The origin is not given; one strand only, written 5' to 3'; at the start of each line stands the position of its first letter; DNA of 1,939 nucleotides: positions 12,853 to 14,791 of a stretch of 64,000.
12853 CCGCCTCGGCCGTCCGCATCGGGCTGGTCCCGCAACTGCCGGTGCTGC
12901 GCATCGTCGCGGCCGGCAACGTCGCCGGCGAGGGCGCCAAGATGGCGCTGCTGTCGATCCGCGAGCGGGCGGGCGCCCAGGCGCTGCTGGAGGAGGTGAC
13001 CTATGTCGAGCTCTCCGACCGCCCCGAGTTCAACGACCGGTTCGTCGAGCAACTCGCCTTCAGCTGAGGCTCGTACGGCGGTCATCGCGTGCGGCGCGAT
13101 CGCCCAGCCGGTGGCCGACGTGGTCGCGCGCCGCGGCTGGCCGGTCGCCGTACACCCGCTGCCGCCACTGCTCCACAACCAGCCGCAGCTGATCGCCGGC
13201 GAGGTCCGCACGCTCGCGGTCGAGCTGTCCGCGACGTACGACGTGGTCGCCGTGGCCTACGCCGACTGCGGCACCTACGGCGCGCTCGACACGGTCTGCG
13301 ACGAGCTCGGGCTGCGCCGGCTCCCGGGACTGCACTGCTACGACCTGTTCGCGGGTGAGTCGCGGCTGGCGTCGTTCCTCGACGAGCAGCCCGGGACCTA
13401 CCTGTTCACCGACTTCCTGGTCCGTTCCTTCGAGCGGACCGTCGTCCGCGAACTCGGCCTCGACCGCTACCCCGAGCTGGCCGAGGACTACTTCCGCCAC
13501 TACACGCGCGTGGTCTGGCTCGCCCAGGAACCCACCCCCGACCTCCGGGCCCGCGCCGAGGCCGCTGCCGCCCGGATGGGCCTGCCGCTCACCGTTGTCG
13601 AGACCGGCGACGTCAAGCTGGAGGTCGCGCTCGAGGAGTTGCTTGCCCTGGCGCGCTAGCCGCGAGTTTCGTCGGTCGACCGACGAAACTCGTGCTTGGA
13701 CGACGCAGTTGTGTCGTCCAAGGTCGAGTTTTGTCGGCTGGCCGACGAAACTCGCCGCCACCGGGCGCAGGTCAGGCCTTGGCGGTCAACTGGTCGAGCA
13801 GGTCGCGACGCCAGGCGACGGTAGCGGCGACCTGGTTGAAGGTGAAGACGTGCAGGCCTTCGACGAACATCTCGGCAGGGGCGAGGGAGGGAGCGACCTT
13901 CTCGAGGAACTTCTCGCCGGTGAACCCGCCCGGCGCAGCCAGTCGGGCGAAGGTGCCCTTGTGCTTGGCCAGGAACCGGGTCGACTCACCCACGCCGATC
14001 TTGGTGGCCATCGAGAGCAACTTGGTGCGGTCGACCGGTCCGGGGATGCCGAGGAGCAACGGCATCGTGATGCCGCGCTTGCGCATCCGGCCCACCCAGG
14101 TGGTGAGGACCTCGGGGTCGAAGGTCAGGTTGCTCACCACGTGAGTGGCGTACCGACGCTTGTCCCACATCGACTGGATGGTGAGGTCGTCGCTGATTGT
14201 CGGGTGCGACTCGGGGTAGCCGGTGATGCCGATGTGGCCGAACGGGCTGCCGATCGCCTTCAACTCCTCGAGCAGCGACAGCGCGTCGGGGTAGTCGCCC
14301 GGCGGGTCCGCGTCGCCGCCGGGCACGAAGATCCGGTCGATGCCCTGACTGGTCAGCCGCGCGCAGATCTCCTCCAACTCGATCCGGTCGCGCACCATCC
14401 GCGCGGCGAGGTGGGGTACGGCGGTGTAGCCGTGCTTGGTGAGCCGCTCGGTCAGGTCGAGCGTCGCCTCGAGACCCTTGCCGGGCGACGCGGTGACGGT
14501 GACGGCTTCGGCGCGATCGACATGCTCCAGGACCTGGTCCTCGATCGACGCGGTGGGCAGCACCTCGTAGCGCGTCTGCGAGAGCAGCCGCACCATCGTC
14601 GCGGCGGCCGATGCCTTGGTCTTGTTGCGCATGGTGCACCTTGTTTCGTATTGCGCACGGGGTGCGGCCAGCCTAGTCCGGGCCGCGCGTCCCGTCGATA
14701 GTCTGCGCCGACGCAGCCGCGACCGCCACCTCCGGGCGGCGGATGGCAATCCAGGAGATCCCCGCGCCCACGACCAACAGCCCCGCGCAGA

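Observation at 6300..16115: Complete corrinoid-dependent demethylation and THF C1-oxidation island built around a non-pyrrolysine MttB homolog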

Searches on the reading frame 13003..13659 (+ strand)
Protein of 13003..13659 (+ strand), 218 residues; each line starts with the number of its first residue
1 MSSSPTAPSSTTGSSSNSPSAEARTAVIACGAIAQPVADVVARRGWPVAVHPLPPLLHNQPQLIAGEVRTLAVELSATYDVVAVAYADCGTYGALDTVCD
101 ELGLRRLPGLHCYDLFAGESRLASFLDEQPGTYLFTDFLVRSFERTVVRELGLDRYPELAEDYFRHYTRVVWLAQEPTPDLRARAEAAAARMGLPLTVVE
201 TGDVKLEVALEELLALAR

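Call 4: search_protein_families(library=pfam, proteins=[window:13003-13659:+])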
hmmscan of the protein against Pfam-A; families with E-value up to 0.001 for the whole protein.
window:13003-13659:+ (218 aa): 1 family
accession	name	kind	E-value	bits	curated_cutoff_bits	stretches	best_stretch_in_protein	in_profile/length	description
PF07796.16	DUF1638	-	4.8e-22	79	27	1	53-202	2-153/161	Protein of unknown function (DUF1638)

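Call 5: search_protein_families(library=ncbifam, proteins=[window:13003-13659:+])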
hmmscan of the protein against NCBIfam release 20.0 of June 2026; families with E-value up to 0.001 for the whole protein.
window:13003-13659:+ (218 aa): 0 families

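Call 32: search_solved_structures(query=window:13003-13659:+, max_evalue=1)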
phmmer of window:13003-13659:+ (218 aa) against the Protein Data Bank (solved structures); distinct sequences matched with E-value up to 1: 2.
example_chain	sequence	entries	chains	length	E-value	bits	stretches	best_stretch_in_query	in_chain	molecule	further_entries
7qej_A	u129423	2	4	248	0.11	15.5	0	149-209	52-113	TRANSCRIPTIONAL REGULATOR AdmX | regulator AdmX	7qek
9vf5_A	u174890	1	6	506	0.11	15.5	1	54-117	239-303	L-arabinose isomerase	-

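Call 47: find_homologous_proteins(query=window:13003-13659:+, max_evalue=0.00001)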
Query window:13003-13659:+ (218 aa): 8000 proteins with E <= 0.00001 among 8000 candidates; the best 120 are listed.
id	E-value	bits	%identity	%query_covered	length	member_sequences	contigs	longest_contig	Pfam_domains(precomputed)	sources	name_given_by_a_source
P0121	3.9e-118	411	88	88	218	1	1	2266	PF07796.17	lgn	-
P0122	8.1e-118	410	86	89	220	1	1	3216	PF07796.17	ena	-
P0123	9.5e-118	409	90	83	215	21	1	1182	PF07796.17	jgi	jgi:hypothetical protein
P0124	3.7e-117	407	87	88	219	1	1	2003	PF07796.17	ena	-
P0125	7.2e-117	407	88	87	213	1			PF07796.17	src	-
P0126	1.2e-116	406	88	87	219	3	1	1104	PF07796.17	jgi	jgi:hypothetical protein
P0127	1.8e-116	405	86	83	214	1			PF07796.17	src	-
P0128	2.6e-116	405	86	90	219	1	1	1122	PF07796.17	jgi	jgi:hypothetical protein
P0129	4.9e-116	404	88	89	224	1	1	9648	PF07796.17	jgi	-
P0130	5.2e-116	404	88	88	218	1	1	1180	PF07796.17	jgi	jgi:hypothetical protein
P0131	6.0e-116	404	87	84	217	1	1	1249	PF07796.17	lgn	-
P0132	6.6e-116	403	89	83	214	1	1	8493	PF07796.17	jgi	jgi:hypothetical protein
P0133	8.1e-116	403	86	89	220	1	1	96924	PF07796.17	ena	-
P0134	8.7e-116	403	85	90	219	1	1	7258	PF07796.17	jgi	jgi:hypothetical protein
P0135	9.0e-116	403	86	87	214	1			PF07796.17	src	-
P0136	9.6e-116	403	87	90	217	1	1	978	PF07796.17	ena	-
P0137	1.1e-115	403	88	82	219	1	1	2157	PF07796.17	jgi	jgi:hypothetical protein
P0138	1.5e-115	402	88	88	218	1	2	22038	PF07796.17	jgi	jgi:hypothetical protein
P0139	1.8e-115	402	86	88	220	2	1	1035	PF07796.17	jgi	-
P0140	1.9e-115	402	88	87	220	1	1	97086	PF07796.17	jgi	jgi:hypothetical protein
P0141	1.9e-115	402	85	90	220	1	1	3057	PF07796.17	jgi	-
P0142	2.1e-115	402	86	87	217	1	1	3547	PF07796.17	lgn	-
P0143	2.3e-115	402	87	98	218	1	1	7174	PF07796.17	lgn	-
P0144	3.3e-115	401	88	83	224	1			PF07796.17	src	-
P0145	4.2e-115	401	84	98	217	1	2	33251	PF07796.17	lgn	-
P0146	9.0e-115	400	85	88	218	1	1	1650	PF07796.17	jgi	jgi:hypothetical protein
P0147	1.1e-114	399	88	87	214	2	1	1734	PF07796.17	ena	-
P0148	1.5e-114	399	84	90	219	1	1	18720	PF07796.17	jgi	jgi:Protein of unknown function (DUF1638)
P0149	1.6e-114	399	85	88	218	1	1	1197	PF07796.17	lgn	-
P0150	4.5e-114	397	83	98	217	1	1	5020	PF07796.17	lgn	-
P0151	2.0e-113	395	87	87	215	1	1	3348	PF07796.17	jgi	jgi:hypothetical protein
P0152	2.5e-113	395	86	87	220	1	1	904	PF07796.17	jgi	jgi:Protein of unknown function (DUF1638)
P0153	3.1e-113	395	87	85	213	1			PF07796.17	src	-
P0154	4.3e-113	394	89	82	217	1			PF07796.17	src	-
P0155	7.4e-113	393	85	87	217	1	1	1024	PF07796.17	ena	-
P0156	1.2e-112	393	84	89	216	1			PF07796.17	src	-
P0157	1.5e-112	392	82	91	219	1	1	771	PF07796.17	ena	-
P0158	1.8e-112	392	99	82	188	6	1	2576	PF07796.17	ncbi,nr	ncbi:MAG TPA: DUF1638 domain-containing protein, partial [Nocardioides sp.]|nr:DUF1638 domain-contai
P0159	3.5e-112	391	87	82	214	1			PF07796.17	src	-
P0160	5.5e-112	391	89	82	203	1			PF07796.17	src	-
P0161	1.5e-111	389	86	87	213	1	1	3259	PF07796.17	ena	-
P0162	2.7e-111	388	86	87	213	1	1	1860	PF07796.17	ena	-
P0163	2.7e-111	388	83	82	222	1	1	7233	PF07796.17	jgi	jgi:Protein of unknown function (DUF1638)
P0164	4.0e-111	388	82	90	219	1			PF07796.17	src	-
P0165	7.9e-111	387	83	89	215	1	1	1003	PF07796.17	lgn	-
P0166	8.2e-111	387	85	87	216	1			PF07796.17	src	-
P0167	9.1e-111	387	85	82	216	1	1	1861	PF07796.17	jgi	jgi:hypothetical protein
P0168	9.7e-111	386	88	83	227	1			PF07796.17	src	-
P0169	4.1e-110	384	82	89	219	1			PF07796.17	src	-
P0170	4.1e-110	384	90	88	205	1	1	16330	PF07796.17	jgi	jgi:hypothetical protein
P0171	5.6e-110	384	86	82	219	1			PF07796.17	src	-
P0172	5.7e-110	384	83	87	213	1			PF07796.17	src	-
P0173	9.1e-110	383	91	82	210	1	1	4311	PF07796.17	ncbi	-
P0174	9.4e-110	383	91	87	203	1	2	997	PF07796.17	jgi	jgi:hypothetical protein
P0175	1.1e-109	383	91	87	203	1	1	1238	PF07796.17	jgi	jgi:hypothetical protein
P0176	1.6e-109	383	84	89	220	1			PF07796.17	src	-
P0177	1.9e-109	382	82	87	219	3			PF07796.17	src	-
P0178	2.0e-109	382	82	89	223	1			PF07796.17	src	-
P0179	2.1e-109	382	83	88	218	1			PF07796.17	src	-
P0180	2.8e-109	382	82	88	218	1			PF07796.17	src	-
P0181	2.8e-109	382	82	83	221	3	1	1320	PF07796.17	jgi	jgi:hypothetical protein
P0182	5.2e-109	381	81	87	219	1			PF07796.17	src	-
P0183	5.5e-109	381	86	81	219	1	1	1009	PF07796.17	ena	-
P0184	8.5e-109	380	82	87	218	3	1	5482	PF07796.17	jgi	jgi:hypothetical protein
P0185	1.7e-108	379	82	86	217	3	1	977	PF07796.17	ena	-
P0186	2.9e-108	378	86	82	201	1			PF07796.17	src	-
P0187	4.0e-108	378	84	87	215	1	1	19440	PF07796.17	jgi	jgi:hypothetical protein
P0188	4.4e-108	378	83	87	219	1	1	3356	PF07796.17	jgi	jgi:hypothetical protein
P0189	5.3e-108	378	79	89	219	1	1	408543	PF07796.17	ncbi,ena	-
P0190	5.9e-108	377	82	88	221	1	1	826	PF07796.17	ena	-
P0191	8.4e-108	377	79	99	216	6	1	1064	PF07796.17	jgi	jgi:hypothetical protein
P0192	1.4e-107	376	82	88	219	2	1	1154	PF07796.17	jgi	jgi:hypothetical protein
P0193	1.8e-107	376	89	88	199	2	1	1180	PF07796.17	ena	-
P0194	1.9e-107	376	86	89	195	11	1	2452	PF07796.17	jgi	jgi:hypothetical protein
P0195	4.2e-107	375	80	99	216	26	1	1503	PF07796.17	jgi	jgi:hypothetical protein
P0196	4.2e-107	375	84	83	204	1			PF07796.17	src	-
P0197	4.4e-107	375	80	98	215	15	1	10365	PF07796.17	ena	-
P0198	5.1e-107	374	79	88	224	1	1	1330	PF07796.17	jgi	jgi:hypothetical protein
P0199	1.2e-106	373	79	89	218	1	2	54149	PF07796.17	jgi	jgi:hypothetical protein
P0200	1.2e-106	373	82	88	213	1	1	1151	PF07796.17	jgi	jgi:hypothetical protein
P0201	1.5e-106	373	82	88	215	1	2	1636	PF07796.17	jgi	jgi:hypothetical protein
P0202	1.6e-106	373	78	99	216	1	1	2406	PF07796.17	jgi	jgi:Protein of unknown function (DUF1638)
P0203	1.6e-106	373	78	99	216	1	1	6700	PF07796.17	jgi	jgi:hypothetical protein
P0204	1.6e-106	373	81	83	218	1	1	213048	PF07796.17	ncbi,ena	-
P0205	1.8e-106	373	83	87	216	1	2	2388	PF07796.17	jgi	jgi:hypothetical protein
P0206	1.8e-106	373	81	88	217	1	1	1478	PF07796.17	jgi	jgi:hypothetical protein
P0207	2.2e-106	372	83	82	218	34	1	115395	PF07796.17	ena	-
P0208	2.2e-106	372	78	99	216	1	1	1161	PF07796.17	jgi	jgi:hypothetical protein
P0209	2.4e-106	372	81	83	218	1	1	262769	PF07796.17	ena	-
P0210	2.8e-106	372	79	93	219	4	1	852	PF07796.17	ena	-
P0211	3.4e-106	372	80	89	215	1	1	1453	PF07796.17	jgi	jgi:hypothetical protein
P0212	3.4e-106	372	80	87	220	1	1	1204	PF07796.17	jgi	jgi:hypothetical protein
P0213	3.6e-106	372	79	99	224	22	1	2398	PF07796.17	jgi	jgi:hypothetical protein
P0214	5.1e-106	371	80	88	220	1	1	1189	PF07796.17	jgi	jgi:Protein of unknown function (DUF1638)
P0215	5.5e-106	371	82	88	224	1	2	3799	PF07796.17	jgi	jgi:hypothetical protein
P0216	5.6e-106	371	82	88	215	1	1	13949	PF07796.17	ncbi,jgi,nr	ncbi:MAG: hypothetical protein QOD98_4387 [Nocardioidaceae bacterium]|jgi:hypothetical protein|nr:hy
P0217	7.2e-106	371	79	89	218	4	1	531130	PF07796.17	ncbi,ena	-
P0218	9.7e-106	370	81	87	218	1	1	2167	PF07796.17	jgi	jgi:hypothetical protein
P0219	1.0e-105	370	82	91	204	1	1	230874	PF07796.17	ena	-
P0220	1.1e-105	370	79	93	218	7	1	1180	PF07796.17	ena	-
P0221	1.2e-105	370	80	87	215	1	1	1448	PF07796.17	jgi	jgi:hypothetical protein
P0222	1.7e-105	369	87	82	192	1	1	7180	PF07796.17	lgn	-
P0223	1.7e-105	369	79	93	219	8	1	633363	PF07796.17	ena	-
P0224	1.8e-105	369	82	87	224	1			PF07796.17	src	-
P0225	1.9e-105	369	80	87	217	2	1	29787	PF07796.17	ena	-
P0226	1.9e-105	369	81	82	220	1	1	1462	PF07796.17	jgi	jgi:hypothetical protein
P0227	2.5e-105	369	79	93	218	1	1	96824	PF07796.17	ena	-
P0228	3.9e-105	368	84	89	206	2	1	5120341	PF07796.17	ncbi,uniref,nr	ncbi:DUF1638 domain-containing protein [Nocardioides anomalus]|uniref:DUF1638 domain-containing prot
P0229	5.0e-105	368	81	87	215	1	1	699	PF07796.17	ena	-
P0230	6.0e-105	368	79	93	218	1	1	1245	PF07796.17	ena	-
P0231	9.7e-105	367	86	87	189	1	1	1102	PF07796.17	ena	-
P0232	1.4e-104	366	79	93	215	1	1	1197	PF07796.17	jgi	jgi:hypothetical protein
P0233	1.8e-104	366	79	93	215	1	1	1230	PF07796.17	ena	-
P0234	1.8e-104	366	84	89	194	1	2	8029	PF07796.17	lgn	-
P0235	3.0e-104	365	79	98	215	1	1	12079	PF07796.17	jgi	jgi:hypothetical protein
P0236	3.5e-104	365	81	82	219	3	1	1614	PF07796.17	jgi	-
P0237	4.0e-104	365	81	90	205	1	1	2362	PF07796.17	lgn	-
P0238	5.1e-104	365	79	88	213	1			PF07796.17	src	-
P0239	8.3e-104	364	76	99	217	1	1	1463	PF07796.17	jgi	jgi:hypothetical protein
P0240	9.6e-104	364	78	99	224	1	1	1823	PF07796.17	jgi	jgi:hypothetical protein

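Call 57: predict_structure(alignment_id=A1)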
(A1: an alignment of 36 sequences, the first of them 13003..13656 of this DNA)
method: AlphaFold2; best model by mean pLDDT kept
length: 218 residues; sequences in the alignment: 36
mean_pLDDT: 80.0   pTM: 0.70
mean pLDDT of the five models: 80.0, 79.3, 77.2, 77.1, 76.1
residues with pLDDT >= 90: 76; 70-90: 86; 50-70: 40; < 50: 16
segments of 3 or more residues with pLDDT < 50: 11-19, 119-121
pLDDT, mean of each block of 10 residues (from residue 1): 50 46 86 86 92 73 88 95 80 82 80 56 63 86 86 88 88 89 96 91 84 75
secondary structure, 60 per line:
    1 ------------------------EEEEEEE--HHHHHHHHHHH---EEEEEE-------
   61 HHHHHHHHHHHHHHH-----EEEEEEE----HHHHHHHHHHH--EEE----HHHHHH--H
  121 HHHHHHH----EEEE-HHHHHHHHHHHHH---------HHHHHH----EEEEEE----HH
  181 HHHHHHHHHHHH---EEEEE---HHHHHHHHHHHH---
elements in order: E25-31 H34-44 E48-53 H61-75 E81-87 H92-102 E105-107 H112-117 H120-127 E132-135 H137-149 H159-164 E169-174 H179-192 E196-200 H204-215

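Call 59: fold_search(model_id=the predicted structure, library=pdb)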
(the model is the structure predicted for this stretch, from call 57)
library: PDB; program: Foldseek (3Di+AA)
matches with E <= 10: 1365; with E <= 0.001: 1
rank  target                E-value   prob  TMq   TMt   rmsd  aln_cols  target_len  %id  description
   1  7xjt_A                4.1e-04  0.98  0.29  0.21  12.8       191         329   16  Catabolic ornithine carbamoyltransferases (OTCs) from Psychrobacter sp. PAMC 21119 (released 2022-08-31)
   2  4h31_A                2.4e-03  0.82  0.25  0.18  12.2       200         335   12  Crystal structure of anabolic ornithine carbamoyltransferase from Vibrio vulnificus in complex with carbamoyl phosphat (released 2012-09-26)
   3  7xjt_B                3.1e-03  0.85  0.28  0.20  13.2       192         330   18  Catabolic ornithine carbamoyltransferases (OTCs) from Psychrobacter sp. PAMC 21119 (released 2022-08-31)
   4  4jfr_A                4.0e-03  0.75  0.26  0.19  12.1       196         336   14  Crystal structure of anabolic ornithine carbamoyltransferase from Vibrio vulnificus in complex with carbamoyl phosphat (released 2013-03-13)
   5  5g1o_B                4.5e-03  0.66  0.24  0.18  12.3       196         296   15  Aspartate transcarbamoylase domain of human CAD in apo form (released 2016-06-22)
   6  5u1g_C                4.8e-03  0.91  0.27  0.28  11.5       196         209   12  Structure of TP228 ParA-AMPPNP-ParB complex (released 2017-04-19)
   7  4jqo_A                5.1e-03  0.75  0.26  0.19  12.8       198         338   15  Crystal structure of anabolic ornithine carbamoyltransferase from Vibrio vulnificus in complex with citrulline and ino (released 2013-04-17)
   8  4j1q                  5.5e-03  0.47  0.23  0.14  19.4       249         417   14  Crystal structure of a ketoreductase domain from the bacillaene assembly line (released 2014-03-19)
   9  4kwt_B                8.0e-03  0.54  0.23  0.17  12.2       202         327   11  Crystal structure of unliganded anabolic ornithine carbamoyltransferase from Vibrio vulnificus at 1.86 A resolution (released 2013-06-05)
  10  5g1o_F                8.0e-03  0.44  0.22  0.17  12.5       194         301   12  Aspartate transcarbamoylase domain of human CAD in apo form (released 2016-06-22)
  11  3gdw_B                8.5e-03  0.80  0.23  0.33   8.4       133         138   13  Crystal structure of sigma-54 interaction domain protein from Enterococcus faecalis (released 2009-03-10)
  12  4jfr_B                8.5e-03  0.63  0.25  0.18  12.1       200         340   12  Crystal structure of anabolic ornithine carbamoyltransferase from Vibrio vulnificus in complex with carbamoyl phosphat (released 2013-03-13)
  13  4a8p_F                8.5e-03  0.51  0.23  0.17  13.1       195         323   10  Crystal structure of putrescine transcarbamylase from Enterococcus faecalis with N5-(phosphonoacetyl)-L-ornithine (released 2012-02-15)
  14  9atc_A                9.0e-03  0.47  0.23  0.18  12.3       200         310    7  ATCASE Y165F MUTANT (released 1999-07-26)
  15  4h31_C                9.6e-03  0.69  0.27  0.19  12.6       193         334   15  Crystal structure of anabolic ornithine carbamoyltransferase from Vibrio vulnificus in complex with carbamoyl phosphat (released 2012-09-26)
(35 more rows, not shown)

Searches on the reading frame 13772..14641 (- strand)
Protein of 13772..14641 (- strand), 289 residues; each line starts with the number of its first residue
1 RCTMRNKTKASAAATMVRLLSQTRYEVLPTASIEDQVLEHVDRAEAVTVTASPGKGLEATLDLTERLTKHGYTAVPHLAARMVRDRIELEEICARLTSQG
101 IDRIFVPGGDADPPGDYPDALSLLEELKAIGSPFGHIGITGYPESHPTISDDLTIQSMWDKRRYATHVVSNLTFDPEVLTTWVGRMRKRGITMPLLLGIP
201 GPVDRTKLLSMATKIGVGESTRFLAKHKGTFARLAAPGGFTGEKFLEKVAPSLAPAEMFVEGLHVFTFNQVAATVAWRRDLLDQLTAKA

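Call 4: search_protein_families(library=pfam, proteins=[window:13772-14641:-])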
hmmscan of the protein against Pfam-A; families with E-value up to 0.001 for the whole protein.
window:13772-14641:- (289 aa): 1 family
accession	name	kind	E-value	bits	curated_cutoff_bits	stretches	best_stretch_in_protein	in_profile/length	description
PF02219.23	MTHFR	-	2.7e-11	43.8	24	1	38-215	30-222/287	Methylenetetrahydrofolate reductase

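Call 5: search_protein_families(library=ncbifam, proteins=[window:13772-14641:-])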
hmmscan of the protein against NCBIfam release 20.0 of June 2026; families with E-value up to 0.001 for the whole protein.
window:13772-14641:- (289 aa): 2 families
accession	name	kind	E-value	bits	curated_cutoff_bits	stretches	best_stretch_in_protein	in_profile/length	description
TIGR00676.1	fadh2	equivalog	5e-13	49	293.7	1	46-274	31-267/275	methylenetetrahydrofolate reductase [NAD(P)H]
TIGR00677.1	fadh2_euk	equivalog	8.6e-07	28.6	310.05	1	115-211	110-207/281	methylenetetrahydrofolate reductase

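Call 31: search_solved_structures(query=window:13772-14632:-, max_evalue=0.01)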
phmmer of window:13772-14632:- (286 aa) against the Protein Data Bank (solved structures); distinct sequences matched with E-value up to 0.01: 5.
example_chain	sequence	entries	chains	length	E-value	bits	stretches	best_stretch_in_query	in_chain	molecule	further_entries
7xg9_A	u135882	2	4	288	1.3e-27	100.1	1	11-274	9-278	5,10-methylenetetrahydrofolate reductase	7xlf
8uy2_A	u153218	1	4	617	0.00024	23.8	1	127-198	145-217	Methylenetetrahydrofolate reductase-like protein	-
8uy1_D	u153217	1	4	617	0.00025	23.8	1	127-198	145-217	Methylenetetrahydrofolate reductase-like protein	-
6fcx_A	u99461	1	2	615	0.0084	18.8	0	109-272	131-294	Methylenetetrahydrofolate reductase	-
8qa4_A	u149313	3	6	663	0.0098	18.5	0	109-272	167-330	Methylenetetrahydrofolate reductase (NADPH)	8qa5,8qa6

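Call 61: search_solved_structures(query=window:13772-14632:-, max_evalue=1e-10, show_alignments=1)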
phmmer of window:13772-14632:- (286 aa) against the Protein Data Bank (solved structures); distinct sequences matched with E-value up to 1e-10: 1.
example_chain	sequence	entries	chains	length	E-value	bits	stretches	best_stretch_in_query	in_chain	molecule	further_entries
7xg9_A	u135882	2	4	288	1.3e-27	100.1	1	11-274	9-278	5,10-methylenetetrahydrofolate reductase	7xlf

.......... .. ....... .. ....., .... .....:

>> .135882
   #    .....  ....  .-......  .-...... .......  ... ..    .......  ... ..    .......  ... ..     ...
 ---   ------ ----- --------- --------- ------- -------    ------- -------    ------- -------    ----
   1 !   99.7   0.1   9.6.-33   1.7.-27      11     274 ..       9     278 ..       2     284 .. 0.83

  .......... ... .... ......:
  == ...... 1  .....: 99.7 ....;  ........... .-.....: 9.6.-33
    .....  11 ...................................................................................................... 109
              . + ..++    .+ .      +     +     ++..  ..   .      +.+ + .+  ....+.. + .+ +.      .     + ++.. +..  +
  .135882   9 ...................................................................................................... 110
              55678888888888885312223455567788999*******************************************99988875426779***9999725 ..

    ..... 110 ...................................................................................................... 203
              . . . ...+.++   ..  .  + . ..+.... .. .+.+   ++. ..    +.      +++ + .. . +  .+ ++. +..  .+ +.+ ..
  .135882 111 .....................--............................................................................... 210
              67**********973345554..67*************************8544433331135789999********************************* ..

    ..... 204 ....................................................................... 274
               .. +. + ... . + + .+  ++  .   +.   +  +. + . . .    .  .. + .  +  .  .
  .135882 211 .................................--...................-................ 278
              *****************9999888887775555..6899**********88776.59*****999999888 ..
